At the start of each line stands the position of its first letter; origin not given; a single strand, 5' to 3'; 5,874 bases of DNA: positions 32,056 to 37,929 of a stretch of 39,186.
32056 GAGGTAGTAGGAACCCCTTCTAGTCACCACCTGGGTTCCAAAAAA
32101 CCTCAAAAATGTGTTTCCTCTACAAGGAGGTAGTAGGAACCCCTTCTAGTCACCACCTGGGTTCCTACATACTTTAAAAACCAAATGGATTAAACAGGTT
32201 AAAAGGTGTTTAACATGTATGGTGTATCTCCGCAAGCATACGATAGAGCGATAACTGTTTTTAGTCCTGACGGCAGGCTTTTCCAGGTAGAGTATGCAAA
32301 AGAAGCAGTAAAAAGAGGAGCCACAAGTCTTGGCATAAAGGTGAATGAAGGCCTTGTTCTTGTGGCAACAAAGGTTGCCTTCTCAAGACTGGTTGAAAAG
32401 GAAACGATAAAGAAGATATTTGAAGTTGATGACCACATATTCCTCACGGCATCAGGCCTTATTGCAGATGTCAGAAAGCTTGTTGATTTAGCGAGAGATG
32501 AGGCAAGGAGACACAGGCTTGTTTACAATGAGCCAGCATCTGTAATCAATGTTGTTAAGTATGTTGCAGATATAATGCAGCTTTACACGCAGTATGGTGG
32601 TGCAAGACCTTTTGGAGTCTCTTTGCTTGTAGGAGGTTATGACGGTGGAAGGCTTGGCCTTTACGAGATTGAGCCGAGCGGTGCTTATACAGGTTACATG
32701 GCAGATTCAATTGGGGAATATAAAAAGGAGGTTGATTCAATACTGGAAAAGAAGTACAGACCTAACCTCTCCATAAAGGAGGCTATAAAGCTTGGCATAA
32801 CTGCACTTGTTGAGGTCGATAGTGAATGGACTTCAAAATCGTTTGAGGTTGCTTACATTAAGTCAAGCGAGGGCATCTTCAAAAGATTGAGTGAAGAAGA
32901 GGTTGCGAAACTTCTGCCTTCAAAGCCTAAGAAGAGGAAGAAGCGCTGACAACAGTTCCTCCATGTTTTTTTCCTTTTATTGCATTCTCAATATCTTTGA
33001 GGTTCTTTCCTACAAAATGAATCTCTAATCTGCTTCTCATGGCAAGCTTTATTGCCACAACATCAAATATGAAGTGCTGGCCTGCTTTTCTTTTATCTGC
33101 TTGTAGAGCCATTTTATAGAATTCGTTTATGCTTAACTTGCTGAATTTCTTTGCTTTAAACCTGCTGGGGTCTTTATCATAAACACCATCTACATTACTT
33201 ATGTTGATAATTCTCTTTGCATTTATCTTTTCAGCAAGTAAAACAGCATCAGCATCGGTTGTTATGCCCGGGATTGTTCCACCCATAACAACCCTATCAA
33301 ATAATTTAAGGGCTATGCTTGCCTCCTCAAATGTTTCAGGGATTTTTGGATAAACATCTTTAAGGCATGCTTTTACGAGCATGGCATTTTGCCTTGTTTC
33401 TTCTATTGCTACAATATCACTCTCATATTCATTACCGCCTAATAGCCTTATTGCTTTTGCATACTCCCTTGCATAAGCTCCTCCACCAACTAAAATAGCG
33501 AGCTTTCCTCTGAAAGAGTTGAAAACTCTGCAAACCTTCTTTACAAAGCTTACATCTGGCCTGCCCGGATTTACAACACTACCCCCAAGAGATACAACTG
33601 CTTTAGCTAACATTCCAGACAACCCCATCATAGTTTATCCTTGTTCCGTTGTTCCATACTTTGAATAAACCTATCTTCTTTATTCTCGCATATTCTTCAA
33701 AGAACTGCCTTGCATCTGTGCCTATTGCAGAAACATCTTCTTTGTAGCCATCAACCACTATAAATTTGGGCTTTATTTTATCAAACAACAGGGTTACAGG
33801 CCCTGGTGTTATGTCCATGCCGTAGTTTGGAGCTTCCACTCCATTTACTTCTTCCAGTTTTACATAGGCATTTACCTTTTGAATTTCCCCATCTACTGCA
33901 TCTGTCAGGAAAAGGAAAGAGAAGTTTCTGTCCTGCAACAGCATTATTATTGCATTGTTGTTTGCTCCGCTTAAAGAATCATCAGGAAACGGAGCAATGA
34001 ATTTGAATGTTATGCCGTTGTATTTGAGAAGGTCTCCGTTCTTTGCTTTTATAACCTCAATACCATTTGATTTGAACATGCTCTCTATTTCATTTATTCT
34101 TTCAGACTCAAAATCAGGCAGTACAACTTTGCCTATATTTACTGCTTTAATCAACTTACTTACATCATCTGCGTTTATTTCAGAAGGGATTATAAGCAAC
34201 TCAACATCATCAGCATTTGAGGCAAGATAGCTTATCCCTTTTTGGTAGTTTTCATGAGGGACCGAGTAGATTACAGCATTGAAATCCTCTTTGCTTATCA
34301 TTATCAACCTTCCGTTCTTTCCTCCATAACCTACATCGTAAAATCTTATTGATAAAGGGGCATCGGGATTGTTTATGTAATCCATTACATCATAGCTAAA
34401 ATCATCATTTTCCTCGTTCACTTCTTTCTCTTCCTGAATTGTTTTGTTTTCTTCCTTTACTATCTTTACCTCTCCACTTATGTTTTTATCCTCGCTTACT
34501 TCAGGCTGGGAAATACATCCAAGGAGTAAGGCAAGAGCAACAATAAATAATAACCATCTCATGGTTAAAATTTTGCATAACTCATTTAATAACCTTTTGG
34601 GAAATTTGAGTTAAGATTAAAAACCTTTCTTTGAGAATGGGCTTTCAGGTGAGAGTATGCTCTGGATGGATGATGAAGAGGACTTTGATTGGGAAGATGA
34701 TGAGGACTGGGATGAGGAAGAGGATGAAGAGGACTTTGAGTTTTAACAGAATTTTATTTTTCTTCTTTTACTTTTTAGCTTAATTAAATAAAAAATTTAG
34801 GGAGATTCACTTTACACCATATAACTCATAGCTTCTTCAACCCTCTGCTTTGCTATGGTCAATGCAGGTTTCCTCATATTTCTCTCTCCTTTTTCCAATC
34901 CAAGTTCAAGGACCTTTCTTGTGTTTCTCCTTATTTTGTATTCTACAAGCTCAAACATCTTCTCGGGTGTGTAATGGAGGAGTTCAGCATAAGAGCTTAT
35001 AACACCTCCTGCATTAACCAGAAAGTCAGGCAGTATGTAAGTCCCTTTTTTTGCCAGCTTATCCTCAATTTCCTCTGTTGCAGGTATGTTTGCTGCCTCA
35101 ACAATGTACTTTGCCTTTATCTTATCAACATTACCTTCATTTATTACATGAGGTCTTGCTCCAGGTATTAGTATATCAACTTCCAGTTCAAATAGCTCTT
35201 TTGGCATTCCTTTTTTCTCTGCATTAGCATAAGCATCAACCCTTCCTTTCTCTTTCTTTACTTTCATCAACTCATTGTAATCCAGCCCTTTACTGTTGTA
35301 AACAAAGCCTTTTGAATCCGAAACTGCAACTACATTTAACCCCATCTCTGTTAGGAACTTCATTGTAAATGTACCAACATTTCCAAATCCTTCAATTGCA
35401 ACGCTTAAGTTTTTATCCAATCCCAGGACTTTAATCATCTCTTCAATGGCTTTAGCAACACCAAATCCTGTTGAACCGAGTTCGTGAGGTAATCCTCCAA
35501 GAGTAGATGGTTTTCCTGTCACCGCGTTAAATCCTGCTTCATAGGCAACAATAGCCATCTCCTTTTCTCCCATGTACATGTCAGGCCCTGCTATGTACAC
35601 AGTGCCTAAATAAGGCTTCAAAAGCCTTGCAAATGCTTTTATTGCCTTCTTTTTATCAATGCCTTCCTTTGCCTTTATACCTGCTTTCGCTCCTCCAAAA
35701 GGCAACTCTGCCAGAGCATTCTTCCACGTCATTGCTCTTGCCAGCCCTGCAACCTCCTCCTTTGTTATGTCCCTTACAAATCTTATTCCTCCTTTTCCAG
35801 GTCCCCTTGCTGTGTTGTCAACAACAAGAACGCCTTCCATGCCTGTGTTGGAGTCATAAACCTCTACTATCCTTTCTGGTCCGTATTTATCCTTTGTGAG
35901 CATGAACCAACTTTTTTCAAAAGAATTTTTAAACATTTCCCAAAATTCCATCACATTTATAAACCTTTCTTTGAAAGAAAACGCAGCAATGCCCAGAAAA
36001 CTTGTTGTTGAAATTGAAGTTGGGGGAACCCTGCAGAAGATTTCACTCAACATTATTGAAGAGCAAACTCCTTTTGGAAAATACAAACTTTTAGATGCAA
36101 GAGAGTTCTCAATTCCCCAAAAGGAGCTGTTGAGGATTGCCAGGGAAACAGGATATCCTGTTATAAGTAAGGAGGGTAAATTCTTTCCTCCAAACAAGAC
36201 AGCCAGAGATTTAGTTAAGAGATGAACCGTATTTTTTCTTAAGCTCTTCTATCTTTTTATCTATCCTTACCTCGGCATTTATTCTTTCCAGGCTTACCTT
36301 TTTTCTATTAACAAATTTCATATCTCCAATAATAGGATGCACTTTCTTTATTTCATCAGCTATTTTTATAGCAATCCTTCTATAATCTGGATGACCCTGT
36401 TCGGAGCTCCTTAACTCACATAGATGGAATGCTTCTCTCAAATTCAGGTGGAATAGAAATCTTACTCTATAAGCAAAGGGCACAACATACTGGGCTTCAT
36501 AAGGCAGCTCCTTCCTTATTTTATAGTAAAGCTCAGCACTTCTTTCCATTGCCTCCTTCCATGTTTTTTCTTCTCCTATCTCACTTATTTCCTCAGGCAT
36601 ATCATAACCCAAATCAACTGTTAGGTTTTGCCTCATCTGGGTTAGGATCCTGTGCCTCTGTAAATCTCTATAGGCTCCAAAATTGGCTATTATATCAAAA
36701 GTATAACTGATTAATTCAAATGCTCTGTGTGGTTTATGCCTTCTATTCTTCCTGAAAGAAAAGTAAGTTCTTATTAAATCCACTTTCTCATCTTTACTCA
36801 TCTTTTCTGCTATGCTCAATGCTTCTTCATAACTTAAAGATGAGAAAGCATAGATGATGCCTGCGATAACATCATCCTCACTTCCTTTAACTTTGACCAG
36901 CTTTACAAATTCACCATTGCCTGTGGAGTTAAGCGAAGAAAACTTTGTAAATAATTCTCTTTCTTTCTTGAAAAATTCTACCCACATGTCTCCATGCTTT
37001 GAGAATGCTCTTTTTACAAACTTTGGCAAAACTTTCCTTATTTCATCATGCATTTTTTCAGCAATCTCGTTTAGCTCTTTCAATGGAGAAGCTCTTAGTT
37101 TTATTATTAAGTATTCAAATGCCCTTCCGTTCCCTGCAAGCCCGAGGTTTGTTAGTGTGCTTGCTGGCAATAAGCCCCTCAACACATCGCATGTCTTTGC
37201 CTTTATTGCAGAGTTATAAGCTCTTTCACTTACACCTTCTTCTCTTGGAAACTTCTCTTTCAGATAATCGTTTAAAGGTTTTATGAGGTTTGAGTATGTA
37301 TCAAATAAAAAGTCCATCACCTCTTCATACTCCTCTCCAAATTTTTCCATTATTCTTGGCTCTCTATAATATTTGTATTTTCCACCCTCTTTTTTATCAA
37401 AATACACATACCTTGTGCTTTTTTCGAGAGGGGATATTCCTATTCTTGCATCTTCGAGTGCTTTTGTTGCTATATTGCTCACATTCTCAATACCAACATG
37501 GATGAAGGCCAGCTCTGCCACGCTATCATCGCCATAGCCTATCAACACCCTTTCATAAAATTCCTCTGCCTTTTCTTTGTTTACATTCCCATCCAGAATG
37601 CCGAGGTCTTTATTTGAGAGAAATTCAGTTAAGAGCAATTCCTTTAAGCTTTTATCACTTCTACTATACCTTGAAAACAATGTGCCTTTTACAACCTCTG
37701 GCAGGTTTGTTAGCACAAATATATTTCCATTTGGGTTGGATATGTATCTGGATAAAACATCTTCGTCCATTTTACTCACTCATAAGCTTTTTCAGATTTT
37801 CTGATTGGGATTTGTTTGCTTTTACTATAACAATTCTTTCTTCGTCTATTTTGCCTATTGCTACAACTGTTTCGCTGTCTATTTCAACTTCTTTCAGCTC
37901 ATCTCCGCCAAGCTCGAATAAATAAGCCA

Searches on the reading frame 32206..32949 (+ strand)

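Call 25: search_protein_families(library=pfam, proteins=[window:32206-32949:+], max_evalue=0.001)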
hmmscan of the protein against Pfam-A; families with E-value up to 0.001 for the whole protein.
window:32206-32949:+ (247 aa): 2 families
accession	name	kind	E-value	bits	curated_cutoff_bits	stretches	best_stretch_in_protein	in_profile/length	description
PF00227.31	Proteasome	-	5.8e-51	173.3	22.4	1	35-217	1-188/189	Proteasome subunit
PF10584.14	Proteasome_A_N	-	3.4e-14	52.6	27.7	1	12-34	1-23/23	Proteasome subunit A N-terminal signature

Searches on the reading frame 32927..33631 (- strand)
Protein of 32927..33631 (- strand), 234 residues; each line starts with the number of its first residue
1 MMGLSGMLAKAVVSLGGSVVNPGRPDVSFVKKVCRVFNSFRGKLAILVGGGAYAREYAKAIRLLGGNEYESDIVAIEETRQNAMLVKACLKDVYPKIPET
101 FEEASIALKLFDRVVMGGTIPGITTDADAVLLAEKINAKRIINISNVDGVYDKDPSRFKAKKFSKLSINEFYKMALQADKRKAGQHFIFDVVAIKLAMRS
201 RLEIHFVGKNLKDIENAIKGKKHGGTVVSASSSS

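Call 25: search_protein_families(library=pfam, proteins=[window:32927-33631:-], max_evalue=0.001)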
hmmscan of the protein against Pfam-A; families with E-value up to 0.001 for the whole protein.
window:32927-33631:- (234 aa): 1 family
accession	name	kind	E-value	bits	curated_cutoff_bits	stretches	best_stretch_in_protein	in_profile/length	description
PF00696.33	AA_kinase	-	6.8e-22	78.8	24.9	1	11-207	3-233/234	Amino acid kinase family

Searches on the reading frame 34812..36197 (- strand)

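Call 62: search_protein_families(library=pfam, proteins=[window:34812-36197:-], max_evalue=0.001)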
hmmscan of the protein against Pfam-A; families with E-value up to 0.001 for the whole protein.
window:34812-36197:- (461 aa): 3 families
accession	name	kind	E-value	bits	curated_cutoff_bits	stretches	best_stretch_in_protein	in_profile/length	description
PF00208.27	ELFV_dehydrog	-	5.1e-56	190.5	23.4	1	234-458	1-238/241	Glutamate/Leucine/Phenylalanine/Valine dehydrogenase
PF02812.23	ELFV_dehydrog_N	-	8.3e-24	84.2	25.3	1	107-219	1-125/129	Glu/Leu/Phe/Val dehydrogenase, dimerisation domain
PF05088.18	Bac_GDH_CD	-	7e-05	22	22.8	0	357-405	399-447/497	Bacterial NAD-glutamate dehydrogenase, catalytic domain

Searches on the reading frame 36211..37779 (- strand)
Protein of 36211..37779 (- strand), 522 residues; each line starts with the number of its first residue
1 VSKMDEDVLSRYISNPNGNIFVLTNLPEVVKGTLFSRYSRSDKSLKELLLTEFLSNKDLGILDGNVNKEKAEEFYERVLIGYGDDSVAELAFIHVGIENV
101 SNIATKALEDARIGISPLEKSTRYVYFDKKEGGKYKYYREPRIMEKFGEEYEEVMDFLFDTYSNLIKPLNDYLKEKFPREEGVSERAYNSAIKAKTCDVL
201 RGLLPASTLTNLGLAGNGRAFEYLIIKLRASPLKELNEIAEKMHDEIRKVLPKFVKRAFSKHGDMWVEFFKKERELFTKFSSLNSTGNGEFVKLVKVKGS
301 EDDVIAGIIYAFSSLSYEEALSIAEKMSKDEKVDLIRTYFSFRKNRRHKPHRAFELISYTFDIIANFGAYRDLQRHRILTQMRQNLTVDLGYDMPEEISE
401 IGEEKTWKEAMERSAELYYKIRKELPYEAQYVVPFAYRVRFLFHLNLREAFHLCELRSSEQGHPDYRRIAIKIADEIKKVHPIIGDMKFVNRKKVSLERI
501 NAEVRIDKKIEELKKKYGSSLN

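Call 62: search_protein_families(library=pfam, proteins=[window:36211-37779:-], max_evalue=0.001)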
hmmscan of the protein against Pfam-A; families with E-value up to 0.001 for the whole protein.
window:36211-37779:- (522 aa): 1 family
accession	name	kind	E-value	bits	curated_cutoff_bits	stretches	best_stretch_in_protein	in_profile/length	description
PF02511.20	Thy1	-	2.9e-49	167.9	24.8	2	308-482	12-190/191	Thymidylate synthase complementing protein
